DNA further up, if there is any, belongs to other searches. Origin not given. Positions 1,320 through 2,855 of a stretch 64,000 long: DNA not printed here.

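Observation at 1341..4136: Lower-GC three-gene cassette: radical SAM/SPASM enzyme + TIR-domain protein + small beta-barrel-like protein - candidate undescribed defence or signalling system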

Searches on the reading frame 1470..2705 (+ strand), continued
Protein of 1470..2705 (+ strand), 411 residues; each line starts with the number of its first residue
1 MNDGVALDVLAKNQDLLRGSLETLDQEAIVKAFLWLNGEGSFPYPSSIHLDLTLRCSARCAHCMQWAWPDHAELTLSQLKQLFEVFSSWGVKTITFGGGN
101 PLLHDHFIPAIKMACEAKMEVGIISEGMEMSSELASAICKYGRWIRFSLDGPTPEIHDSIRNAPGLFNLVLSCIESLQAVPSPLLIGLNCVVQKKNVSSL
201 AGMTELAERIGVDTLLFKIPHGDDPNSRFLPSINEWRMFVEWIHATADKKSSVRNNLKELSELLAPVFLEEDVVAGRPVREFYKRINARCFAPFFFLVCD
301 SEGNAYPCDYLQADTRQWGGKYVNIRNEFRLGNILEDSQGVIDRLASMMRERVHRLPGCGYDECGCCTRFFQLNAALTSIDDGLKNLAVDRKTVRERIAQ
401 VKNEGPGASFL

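Call 13: find_related_loci(query=A1, collection=metagenome_contigs, flank=8000)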
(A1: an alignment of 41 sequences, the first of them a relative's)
Query A1 (411 aa) in metagenome_contigs; peptide patterns used: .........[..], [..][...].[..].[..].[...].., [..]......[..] (x = any residue, [..] = any of these).
467 stretches matched a pattern; 38 encode a relative of the query (tblastn E <= 1e-3); 38 distinct loci.
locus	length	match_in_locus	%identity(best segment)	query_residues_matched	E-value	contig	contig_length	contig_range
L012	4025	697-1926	58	1-411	9e-176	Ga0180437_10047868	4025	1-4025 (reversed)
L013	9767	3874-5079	55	10-411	2e-157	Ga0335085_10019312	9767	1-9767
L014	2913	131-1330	55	10-411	2e-165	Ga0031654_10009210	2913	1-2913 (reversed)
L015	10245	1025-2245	56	6-411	1e-156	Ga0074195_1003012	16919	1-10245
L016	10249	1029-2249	56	6-411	1e-156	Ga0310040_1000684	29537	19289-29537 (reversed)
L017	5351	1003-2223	56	6-411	1e-158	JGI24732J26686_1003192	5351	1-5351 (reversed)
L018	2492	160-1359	55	10-411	3e-166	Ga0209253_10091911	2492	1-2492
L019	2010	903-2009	56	10-377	2e-153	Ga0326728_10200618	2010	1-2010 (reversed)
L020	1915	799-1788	60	7-336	7e-154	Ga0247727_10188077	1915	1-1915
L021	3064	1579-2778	49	12-411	1e-137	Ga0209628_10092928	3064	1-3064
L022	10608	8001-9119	50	11-381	4e-129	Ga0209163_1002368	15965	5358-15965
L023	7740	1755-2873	50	11-381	3e-129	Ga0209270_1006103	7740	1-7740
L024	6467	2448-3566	50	11-381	3e-129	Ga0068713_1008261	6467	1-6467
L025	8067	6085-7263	48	12-399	5e-126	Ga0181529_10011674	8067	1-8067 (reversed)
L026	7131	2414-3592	44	14-394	2e-112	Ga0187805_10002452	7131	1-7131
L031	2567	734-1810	35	13-380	2e-75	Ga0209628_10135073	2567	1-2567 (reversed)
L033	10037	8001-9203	32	13-404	6e-61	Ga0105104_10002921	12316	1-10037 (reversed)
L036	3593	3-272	64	291-380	2e-35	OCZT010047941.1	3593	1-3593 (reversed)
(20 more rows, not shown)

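Call 17: search_protein_families(library=pfam, proteins=[L015:2181-4493:+, L023:2994-5201:+, L036:471-3137:+, L005:9240-11306:+, L010:5866-8244:+, L033:5086-7359:+, L014:1389-2912:+, L021:12-1535:+, L002:9245-10858:+, L031:1836-2567:+], max_evalue=0.01)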
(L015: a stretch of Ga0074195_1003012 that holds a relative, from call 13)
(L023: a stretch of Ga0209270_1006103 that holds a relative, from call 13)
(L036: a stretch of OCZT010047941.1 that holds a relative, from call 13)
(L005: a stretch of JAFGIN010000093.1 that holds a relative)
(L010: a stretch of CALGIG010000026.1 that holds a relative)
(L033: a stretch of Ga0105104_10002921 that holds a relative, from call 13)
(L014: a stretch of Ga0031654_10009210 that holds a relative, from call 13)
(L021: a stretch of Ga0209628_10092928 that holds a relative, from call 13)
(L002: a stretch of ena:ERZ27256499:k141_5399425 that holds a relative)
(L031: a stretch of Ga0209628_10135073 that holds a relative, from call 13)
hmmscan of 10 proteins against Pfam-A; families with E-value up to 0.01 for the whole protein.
L015:2181-4493:+ (770 aa): 2 families
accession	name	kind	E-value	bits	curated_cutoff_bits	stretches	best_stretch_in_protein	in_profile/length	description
PF00149.33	Metallophos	-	3.4e-12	47.6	21.5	1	40-282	3-191/191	Calcineurin-like phosphoesterase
PF12850.12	Metallophos_2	-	1.8e-05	25.2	27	1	241-321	80-153/154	Calcineurin-like phosphoesterase superfamily domain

L023:2994-5201:+ (735 aa): 2 families
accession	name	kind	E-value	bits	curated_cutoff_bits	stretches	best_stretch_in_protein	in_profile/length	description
PF00149.33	Metallophos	-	5e-15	56.9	21.5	1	5-249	1-191/191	Calcineurin-like phosphoesterase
PF12850.12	Metallophos_2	-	9.7e-08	32.6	27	1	176-288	53-153/154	Calcineurin-like phosphoesterase superfamily domain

L036:471-3137:+ (888 aa): 2 families
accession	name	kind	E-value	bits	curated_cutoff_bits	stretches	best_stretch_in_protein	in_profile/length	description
PF00149.33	Metallophos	-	1.1e-14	55.8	21.5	1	6-246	2-191/191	Calcineurin-like phosphoesterase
PF12850.12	Metallophos_2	-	6.7e-06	26.6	27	0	6-95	2-60/154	Calcineurin-like phosphoesterase superfamily domain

L005:9240-11306:+ (688 aa): 2 families
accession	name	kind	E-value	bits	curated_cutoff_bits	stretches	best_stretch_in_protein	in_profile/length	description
PF00149.33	Metallophos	-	6.6e-12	46.7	21.5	1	4-251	1-189/191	Calcineurin-like phosphoesterase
PF12850.12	Metallophos_2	-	7.7e-06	26.4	27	0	5-104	2-77/154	Calcineurin-like phosphoesterase superfamily domain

L010:5866-8244:+ (792 aa): 3 families
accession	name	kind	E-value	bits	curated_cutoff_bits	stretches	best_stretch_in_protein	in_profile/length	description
PF10137.14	CAP12-PCTIR_TIR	-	1.2e-28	100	24.7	1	7-127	1-118/119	CAP12/Pycsar effector protein, TIR domain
PF04055.27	Radical_SAM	-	3.7e-13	50.4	29.5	1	431-589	2-165/166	Radical SAM superfamily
PF13186.11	SPASM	-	0.0017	19.1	21.5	1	666-713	1-38/67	Iron-sulfur cluster-binding domain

L033:5086-7359:+ (757 aa): 2 families
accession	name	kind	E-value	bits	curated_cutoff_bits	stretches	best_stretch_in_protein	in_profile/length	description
PF00149.33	Metallophos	-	3.2e-15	57.5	21.5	1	7-250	3-191/191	Calcineurin-like phosphoesterase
PF12850.12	Metallophos_2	-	9.8e-06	26.1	27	0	208-286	80-150/154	Calcineurin-like phosphoesterase superfamily domain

L014:1389-2912:+ (508 aa): 2 families
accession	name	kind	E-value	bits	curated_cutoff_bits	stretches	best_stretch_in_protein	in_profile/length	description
PF00149.33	Metallophos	-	4.5e-14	53.8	21.5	1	5-254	2-190/191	Calcineurin-like phosphoesterase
PF12850.12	Metallophos_2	-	1.9e-07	31.7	27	1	214-292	73-152/154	Calcineurin-like phosphoesterase superfamily domain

L021:12-1535:+ (507 aa): 0 families

L002:9245-10858:+ (537 aa): 2 families
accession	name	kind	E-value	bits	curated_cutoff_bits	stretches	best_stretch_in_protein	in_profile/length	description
PF13676.11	TIR_2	-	7.2e-21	75.4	28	1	4-116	1-116/122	TIR domain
PF01582.25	TIR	-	0.003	17.8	21.3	1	19-79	21-81/179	TIR domain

L031:1836-2567:+ (244 aa): 0 families

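Call 22: search_solved_structures(query=A1, max_evalue=0.001, show_alignments=2)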
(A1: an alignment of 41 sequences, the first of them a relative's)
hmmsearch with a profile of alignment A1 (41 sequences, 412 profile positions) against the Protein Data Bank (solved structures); distinct sequences matched with E-value up to 0.001: 27.
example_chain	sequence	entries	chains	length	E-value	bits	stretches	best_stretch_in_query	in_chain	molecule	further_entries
6efn_A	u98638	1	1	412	8.2e-19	71.1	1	36-210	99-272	Sporulation killing factor maturation protein SkfB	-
7vob_C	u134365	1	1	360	3.2e-18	69.1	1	52-212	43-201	Cytosylglucuronate decarboxylase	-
7voc_C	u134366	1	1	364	3.3e-18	69.1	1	52-212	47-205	Cytosylglucuronate decarboxylase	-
9dfu_A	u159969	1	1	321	2.3e-14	56.4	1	39-255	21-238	Radical SAM core domain-containing protein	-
9dfn_A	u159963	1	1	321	1.5e-13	53.8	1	39-255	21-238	Radical SAM core domain-containing protein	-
1tv7_A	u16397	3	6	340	2.8e-13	52.8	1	48-215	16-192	Molybdenum cofactor biosynthesis protein A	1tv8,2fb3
2fb2_A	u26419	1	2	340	4.5e-13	52.2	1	49-215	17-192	Molybdenum cofactor biosynthesis protein A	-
5vsl_A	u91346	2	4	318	5.9e-12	48.5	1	39-244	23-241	Radical S-adenosyl methionine domain-containing protein 2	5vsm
6c8v_A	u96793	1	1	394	6e-12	48.5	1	42-226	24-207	Coenzyme PQQ synthesis protein E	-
6q2p_A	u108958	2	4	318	8.3e-12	48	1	39-242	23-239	Radical S-adenosyl methionine domain-containing protein 2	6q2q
9dgw_A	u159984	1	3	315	4.4e-11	45.6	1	39-237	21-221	Radical SAM core domain-containing protein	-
7n7i_A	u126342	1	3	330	6.6e-11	45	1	43-237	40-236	Viperin-like enzyme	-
9dfw_A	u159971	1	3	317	6.8e-11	45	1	39-230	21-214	Radical SAM core domain-containing protein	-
6b4c_A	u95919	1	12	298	8.4e-11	44.7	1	43-237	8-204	Viperin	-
7n7h_A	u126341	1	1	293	3.2e-10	42.8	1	43-198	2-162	VIPERIN-LIKE ENZYME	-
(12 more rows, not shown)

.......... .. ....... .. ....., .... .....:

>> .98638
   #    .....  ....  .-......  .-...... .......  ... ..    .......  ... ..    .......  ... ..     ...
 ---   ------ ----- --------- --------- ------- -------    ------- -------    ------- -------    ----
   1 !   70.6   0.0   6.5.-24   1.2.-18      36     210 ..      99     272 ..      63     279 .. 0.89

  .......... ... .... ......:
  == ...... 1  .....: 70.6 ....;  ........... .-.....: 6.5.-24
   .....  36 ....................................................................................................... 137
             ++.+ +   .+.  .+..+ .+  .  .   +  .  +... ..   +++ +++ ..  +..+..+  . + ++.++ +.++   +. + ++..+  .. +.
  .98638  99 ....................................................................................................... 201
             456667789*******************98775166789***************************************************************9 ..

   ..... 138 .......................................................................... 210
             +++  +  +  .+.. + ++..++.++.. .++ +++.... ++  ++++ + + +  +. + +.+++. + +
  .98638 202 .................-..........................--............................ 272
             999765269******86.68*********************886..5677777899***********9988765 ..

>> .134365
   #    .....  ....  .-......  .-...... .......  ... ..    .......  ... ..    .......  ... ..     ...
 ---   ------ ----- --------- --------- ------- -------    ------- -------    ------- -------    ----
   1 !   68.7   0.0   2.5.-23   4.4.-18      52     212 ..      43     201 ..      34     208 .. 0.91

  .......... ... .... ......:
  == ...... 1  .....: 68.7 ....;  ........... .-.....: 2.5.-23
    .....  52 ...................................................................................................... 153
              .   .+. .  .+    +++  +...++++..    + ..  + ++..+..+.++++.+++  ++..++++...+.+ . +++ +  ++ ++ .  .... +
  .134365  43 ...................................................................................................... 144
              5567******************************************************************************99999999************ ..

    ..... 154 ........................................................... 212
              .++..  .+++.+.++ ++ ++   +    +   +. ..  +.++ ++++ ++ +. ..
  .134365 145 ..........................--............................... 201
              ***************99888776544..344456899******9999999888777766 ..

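Call 39: find_encoding_contigs(protein=P0067, flank=10000, max_places=1)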
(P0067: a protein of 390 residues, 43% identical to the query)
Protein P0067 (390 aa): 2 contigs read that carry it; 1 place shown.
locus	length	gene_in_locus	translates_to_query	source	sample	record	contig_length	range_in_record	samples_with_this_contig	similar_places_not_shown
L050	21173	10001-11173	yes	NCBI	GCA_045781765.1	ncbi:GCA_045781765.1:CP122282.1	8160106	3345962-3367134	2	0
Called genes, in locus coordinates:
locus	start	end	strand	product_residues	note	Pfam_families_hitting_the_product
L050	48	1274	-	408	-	PF06441:EHN, PF00561:Abhydrolase_1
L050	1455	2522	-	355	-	-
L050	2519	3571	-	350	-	-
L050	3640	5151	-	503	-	PF04213:HtaA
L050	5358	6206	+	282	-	PF00960:Neocarzinostat (weak)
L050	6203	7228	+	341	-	PF01497:Peripla_BP_2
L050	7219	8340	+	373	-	PF01032:FecCD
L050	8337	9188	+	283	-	PF00005:ABC_tran, PF02463:SMC_N (faint), PF13304:AAA_21 (faint)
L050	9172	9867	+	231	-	PF01126:Heme_oxygenase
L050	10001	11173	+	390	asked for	PF04055:Radical_SAM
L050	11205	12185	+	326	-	PF13676:TIR_2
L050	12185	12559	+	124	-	-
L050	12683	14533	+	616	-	PF00035:dsrm (faint)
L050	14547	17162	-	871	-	PF23409:Beta-prop_EML (faint), PF24814:WD40_Prp19 (faint), PF25175:Beta-prop_WDR5 (faint), PF00400:WD40 (faint), PF23414:Beta-prop_EML_2 (faint), PF24817:WD40_WDHD1_1st (weak), PF25173:Beta-prop_WDR3_1st (weak), PF23381:Beta-prop_IFT122_1st (weak), +7 more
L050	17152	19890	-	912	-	PF01637:ATPase_2 (faint), PF13401:AAA_22 (faint), PF20720:nSTAND3 (faint), PF13191:AAA_16, PF24883:NPHP3_N (weak)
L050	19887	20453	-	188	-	-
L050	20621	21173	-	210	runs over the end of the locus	PF02589:LUD_dom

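Call 40: find_encoding_contigs(protein=P0038, flank=10000, max_places=1)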
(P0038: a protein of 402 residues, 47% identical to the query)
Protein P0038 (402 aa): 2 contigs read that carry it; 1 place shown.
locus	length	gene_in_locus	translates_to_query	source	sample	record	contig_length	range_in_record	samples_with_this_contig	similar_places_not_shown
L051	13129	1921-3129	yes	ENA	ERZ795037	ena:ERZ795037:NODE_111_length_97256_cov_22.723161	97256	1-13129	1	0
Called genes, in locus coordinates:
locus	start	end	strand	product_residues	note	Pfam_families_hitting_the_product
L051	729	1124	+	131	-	-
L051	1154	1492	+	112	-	PF00589:Phage_integrase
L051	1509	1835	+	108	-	PF00589:Phage_integrase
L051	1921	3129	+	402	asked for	PF13353:Fer4_12 (weak), PF04055:Radical_SAM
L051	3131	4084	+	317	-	PF13676:TIR_2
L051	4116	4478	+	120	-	-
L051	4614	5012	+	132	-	-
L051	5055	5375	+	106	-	-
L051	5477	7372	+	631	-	PF00931:NB-ARC, PF24885:TPR_NPHP3 (faint), PF13424:TPR_12 (weak)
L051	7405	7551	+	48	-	-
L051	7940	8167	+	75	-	PF00589:Phage_integrase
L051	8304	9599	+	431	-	PF01555:N6_N4_Mtase, PF00565:SNase (weak)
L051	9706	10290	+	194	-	PF09568:RE_MjaI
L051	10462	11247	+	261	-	-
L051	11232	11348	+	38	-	-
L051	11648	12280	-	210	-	PF01205:Impact_N, PF09186:DUF1949 (weak)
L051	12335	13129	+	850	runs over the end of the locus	PF19313:DUF5916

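Call 41: find_encoding_contigs(protein=P0048, flank=10000, max_places=1)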
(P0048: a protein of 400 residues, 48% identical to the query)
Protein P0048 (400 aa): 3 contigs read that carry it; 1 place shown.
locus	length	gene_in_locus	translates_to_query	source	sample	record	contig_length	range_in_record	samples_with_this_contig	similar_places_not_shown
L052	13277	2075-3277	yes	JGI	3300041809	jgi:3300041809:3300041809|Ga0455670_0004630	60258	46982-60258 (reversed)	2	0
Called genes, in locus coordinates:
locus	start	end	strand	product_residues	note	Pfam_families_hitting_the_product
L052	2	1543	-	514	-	?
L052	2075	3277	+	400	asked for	PF04055:Radical_SAM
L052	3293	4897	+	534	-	PF13676:TIR_2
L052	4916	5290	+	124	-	-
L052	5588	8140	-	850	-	PF12704:MacB_PCD, PF02687:FtsX, PF12704:MacB_PCD, PF02687:FtsX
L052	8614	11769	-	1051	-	PF00082:Peptidase_S8, PF02225:PA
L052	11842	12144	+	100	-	-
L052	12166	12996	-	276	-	-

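Call 45: find_encoding_contigs(protein=P0027, flank=10000, max_places=2)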
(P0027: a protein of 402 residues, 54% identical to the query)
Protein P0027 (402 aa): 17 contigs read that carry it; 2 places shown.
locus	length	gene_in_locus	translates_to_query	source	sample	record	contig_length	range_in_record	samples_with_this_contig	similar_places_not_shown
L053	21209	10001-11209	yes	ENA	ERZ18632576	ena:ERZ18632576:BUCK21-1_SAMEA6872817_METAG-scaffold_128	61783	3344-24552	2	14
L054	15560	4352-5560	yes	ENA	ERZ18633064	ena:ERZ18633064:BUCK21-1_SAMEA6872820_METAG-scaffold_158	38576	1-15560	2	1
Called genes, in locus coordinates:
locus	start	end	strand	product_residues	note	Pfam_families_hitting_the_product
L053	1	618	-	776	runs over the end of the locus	PF01582:TIR (weak), PF13676:TIR_2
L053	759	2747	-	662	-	PF07719:TPR_2 (faint), PF13174:TPR_6 (faint), PF13424:TPR_12 (faint), PF13428:TPR_14 (faint), PF13176:TPR_7 (faint), PF14559:TPR_19 (weak), PF01582:TIR, PF13676:TIR_2, +1 more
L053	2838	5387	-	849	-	PF02384:N6_Mtase, PF01170:UPF0020 (weak), PF07669:Eco57I (faint), PF01420:Methylase_S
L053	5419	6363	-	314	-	PF01582:TIR, PF08937:ThsB_TIR (weak), PF13676:TIR_2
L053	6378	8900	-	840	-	PF04313:HSDR_N (faint), PF13588:HSDR_N_2 (weak), PF00270:DEAD, PF04851:ResIII, PF18766:SWI2_SNF2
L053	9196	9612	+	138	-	-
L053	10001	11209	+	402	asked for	PF04055:Radical_SAM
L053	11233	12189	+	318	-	PF01582:TIR, PF13676:TIR_2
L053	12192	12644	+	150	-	-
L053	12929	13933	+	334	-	PF00483:NTP_transferase, PF25084:LbH_EIF2B (weak), PF24894:Hexapep_GlmU (weak), PF25087:GMPPB_C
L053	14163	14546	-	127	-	-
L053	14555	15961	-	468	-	PF02878:PGM_PMM_I, PF02879:PGM_PMM_II, PF02880:PGM_PMM_III, PF00408:PGM_PMM_IV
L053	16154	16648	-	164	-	-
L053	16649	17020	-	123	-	PF01381:HTH_3, PF12844:HTH_19 (faint), PF13560:HTH_31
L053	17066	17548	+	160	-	PF02899:Phage_int_SAM_1 (weak)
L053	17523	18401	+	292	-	PF00589:Phage_integrase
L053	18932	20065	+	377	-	PF01121:CoaE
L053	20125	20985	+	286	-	PF02457:DAC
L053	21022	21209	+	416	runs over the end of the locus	PF07949:YbbR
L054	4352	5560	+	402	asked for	PF04055:Radical_SAM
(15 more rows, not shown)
